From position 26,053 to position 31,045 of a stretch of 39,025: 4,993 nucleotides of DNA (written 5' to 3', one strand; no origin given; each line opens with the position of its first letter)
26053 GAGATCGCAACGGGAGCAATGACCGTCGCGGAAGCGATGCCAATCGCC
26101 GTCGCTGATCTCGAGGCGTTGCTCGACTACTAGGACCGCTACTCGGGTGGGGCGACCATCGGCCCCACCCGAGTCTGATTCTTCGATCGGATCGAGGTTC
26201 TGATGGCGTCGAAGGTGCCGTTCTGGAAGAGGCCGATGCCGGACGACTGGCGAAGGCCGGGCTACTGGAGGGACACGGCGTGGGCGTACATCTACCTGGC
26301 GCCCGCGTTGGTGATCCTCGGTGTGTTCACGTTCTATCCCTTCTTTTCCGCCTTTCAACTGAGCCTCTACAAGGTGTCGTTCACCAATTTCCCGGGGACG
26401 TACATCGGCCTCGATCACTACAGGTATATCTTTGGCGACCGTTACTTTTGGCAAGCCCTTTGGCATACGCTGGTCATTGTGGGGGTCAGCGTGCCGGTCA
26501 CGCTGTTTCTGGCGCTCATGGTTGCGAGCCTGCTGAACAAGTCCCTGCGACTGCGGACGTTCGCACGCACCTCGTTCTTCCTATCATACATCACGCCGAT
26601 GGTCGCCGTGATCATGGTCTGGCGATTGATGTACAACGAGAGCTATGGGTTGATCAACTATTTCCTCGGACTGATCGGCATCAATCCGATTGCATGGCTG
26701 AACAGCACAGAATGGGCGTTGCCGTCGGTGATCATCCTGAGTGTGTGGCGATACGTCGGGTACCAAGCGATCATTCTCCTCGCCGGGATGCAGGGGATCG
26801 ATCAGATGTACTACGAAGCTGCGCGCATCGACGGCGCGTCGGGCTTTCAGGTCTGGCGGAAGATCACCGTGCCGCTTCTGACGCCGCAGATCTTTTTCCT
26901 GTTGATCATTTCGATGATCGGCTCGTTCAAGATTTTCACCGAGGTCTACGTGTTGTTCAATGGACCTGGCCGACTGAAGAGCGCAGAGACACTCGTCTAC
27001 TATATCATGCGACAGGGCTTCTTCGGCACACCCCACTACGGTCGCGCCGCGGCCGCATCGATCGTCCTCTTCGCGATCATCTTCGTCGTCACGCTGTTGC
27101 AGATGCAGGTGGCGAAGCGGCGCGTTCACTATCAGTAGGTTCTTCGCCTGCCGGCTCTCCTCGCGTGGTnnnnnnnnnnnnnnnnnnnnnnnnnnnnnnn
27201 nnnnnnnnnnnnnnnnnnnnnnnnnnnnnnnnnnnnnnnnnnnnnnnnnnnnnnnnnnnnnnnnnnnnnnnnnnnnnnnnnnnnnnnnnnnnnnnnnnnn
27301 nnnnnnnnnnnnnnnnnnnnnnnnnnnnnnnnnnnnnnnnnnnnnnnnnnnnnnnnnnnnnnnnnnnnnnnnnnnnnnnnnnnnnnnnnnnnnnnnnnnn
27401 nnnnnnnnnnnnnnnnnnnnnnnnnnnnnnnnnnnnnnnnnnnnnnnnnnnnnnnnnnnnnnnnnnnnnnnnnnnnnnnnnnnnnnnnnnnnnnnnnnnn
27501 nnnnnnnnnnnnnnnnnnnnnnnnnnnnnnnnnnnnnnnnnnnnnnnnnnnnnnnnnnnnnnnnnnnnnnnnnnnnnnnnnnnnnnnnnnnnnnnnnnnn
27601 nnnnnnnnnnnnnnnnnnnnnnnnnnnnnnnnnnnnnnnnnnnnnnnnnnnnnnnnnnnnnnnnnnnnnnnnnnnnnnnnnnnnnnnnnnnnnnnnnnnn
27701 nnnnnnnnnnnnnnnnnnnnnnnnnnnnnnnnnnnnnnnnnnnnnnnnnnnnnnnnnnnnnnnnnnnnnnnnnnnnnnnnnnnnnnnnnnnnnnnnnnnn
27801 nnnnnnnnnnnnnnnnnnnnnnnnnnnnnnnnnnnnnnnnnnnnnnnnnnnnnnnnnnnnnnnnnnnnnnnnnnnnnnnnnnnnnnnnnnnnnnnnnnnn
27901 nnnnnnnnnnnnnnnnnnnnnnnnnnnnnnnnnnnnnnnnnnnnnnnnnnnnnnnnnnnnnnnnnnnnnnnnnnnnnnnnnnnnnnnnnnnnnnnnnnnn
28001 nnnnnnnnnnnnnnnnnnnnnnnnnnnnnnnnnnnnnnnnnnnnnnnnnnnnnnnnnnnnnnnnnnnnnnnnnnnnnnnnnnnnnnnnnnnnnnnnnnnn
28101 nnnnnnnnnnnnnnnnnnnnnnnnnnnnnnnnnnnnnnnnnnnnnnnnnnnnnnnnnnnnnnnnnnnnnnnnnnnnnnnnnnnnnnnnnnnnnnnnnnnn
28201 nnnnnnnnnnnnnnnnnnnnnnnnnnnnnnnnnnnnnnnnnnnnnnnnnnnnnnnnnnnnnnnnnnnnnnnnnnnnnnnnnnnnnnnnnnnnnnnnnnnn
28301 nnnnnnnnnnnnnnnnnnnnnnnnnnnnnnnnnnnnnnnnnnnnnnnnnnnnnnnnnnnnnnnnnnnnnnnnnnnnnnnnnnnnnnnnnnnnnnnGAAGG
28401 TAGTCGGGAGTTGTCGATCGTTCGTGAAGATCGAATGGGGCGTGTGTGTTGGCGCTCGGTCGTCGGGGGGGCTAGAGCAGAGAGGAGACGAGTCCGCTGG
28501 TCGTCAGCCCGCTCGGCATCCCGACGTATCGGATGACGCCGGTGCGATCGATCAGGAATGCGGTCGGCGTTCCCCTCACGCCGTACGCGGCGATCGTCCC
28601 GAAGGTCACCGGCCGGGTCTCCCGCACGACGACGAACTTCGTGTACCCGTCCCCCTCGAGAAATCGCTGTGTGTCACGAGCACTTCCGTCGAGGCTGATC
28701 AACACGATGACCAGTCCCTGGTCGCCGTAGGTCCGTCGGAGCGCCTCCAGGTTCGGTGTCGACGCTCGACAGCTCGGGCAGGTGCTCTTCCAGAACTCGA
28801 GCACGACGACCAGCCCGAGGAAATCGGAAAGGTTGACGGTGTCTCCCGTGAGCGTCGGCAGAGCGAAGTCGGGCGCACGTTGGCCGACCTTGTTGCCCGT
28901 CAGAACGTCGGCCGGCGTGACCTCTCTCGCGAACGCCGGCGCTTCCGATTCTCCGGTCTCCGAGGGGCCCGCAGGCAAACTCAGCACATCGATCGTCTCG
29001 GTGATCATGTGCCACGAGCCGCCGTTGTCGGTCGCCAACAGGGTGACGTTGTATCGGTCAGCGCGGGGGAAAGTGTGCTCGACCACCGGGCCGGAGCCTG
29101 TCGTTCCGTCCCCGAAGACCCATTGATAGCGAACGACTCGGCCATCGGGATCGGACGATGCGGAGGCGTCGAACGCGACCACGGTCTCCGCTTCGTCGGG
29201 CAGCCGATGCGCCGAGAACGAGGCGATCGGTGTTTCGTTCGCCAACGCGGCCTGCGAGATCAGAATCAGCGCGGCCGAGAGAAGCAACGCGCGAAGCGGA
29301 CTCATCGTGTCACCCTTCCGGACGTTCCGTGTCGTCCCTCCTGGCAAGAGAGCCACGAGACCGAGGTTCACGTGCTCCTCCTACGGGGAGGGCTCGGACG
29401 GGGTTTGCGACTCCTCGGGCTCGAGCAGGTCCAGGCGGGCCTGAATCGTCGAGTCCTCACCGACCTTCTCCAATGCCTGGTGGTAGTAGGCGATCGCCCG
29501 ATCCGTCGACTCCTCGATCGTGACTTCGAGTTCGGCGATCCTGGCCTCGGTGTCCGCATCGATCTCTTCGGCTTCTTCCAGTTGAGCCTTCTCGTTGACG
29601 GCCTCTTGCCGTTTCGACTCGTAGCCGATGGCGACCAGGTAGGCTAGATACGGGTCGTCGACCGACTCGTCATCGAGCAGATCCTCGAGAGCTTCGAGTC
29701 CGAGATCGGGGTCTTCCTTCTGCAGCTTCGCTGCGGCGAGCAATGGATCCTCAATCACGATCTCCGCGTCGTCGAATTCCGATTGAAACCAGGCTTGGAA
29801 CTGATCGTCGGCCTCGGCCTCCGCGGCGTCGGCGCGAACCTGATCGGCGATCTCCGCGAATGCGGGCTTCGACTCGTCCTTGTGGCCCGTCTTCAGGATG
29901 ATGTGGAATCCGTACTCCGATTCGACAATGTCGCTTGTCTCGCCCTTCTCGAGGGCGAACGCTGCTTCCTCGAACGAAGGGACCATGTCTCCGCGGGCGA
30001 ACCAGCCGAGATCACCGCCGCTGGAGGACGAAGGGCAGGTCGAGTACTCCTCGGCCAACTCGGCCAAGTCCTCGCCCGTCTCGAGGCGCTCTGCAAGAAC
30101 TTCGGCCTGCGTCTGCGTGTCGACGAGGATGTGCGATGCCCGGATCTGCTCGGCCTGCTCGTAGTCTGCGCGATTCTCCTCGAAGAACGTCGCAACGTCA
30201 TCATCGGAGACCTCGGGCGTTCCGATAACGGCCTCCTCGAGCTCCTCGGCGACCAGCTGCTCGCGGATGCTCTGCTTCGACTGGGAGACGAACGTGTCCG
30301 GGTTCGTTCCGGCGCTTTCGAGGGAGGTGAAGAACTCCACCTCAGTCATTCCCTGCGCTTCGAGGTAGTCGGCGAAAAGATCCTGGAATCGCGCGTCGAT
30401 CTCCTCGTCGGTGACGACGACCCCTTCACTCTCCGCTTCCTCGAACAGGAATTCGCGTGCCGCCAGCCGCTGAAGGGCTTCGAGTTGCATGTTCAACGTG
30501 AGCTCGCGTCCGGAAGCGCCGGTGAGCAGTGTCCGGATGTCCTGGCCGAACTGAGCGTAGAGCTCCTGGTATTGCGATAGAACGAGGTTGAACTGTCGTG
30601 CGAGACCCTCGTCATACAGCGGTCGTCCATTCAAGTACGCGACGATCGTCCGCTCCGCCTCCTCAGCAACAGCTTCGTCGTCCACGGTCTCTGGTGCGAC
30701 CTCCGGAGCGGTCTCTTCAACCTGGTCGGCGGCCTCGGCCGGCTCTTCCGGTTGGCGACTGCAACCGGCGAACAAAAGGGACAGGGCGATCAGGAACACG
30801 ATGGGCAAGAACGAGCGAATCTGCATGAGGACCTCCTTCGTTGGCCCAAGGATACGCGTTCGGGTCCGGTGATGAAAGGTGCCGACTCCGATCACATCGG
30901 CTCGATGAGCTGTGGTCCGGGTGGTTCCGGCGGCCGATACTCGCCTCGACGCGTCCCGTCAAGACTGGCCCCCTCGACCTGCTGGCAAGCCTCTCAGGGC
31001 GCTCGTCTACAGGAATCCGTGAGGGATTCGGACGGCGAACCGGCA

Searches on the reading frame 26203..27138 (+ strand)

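Call 6: search_protein_families(library=pfam, proteins=[window:26203-27138:+])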
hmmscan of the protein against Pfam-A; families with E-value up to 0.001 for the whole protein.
window:26203-27138:+ (311 aa): 1 family
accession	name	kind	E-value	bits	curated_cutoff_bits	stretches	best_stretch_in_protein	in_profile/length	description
PF00528.27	BPD_transp_1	-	5.7e-22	78.8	26.4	1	102-306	3-181/184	Binding-protein-dependent transport system inner membrane component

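Call 55: search_protein_families(library=ncbifam, proteins=[window:26203-27138:+], max_evalue=0.00001)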
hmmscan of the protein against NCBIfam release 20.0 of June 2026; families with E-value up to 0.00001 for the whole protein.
window:26203-27138:+ (311 aa): 10 families
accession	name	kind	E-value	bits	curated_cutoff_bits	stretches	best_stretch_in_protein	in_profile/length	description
NF007852.0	PRK10561.1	equivalog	2.2e-38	132.8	335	1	23-311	9-295/295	sn-glycerol-3-phosphate ABC transporter permease UgpA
NF040931.1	ABC_arch_GlcT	equivalog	2.3e-32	112.8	360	1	34-297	4-264/278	glucose ABC transporter permease GlcT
NF008232.0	PRK10999.1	equivalog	1.7e-23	83.1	392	1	82-307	283-518/520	maltose ABC transporter permease MalF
NF011624.0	PRK15050.1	equivalog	1.1e-09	37.9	247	1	28-291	24-273/297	2-aminoethylphosphonate ABC transporter permease subunit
TIGR03262.1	PhnU2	equivalog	1.2e-08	34.1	593.25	1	52-240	22-200/546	putative 2-aminoethylphosphonate ABC transporter permease subunit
NF007044.0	PRK09497.1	equivalog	1.7e-08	34.3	348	1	37-304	17-275/285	spermidine/putrescine ABC transporter permease PotB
TIGR01581.1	Mo_ABC_porter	hypoth_equivalog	3e-07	30.2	210.3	1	83-296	20-222/225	ABC transporter permease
NF040932.1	ABC_arch_GlcU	equivalog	5.5e-07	29.5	340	1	176-295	136-254/272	glucose ABC transporter permease GlcU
TIGR03226.1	PhnU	equivalog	1.2e-06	28.2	283.45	1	30-267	44-271/311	2-aminoethylphosphonate ABC transporter permease subunit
TIGR02140.1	permease_CysW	equivalog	4.2e-06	26.4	329.1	0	68-307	31-258/261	sulfate ABC transporter permease subunit CysW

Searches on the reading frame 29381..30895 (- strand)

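Call 12: search_protein_families(library=pfam, proteins=[window:29381-30895:-])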
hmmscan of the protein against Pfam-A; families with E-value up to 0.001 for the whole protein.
window:29381-30895:- (504 aa): 4 families
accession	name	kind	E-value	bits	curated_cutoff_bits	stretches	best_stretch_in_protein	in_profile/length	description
PF00639.27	Rotamase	-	3.2e-22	79.8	21.7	1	259-334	17-94/97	PPIC-type PPIASE domain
PF13616.12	Rotamase_3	-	2.4e-21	76.9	22.5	1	246-334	11-111/116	PPIC-type PPIASE domain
PF13145.12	Rotamase_2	-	2.5e-15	57.8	27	1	229-350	1-120/121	PPIC-type PPIASE domain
PF13624.11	SurA_N_3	-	6.3e-07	29.8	27.2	1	83-213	40-159/162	SurA-like N-terminal domain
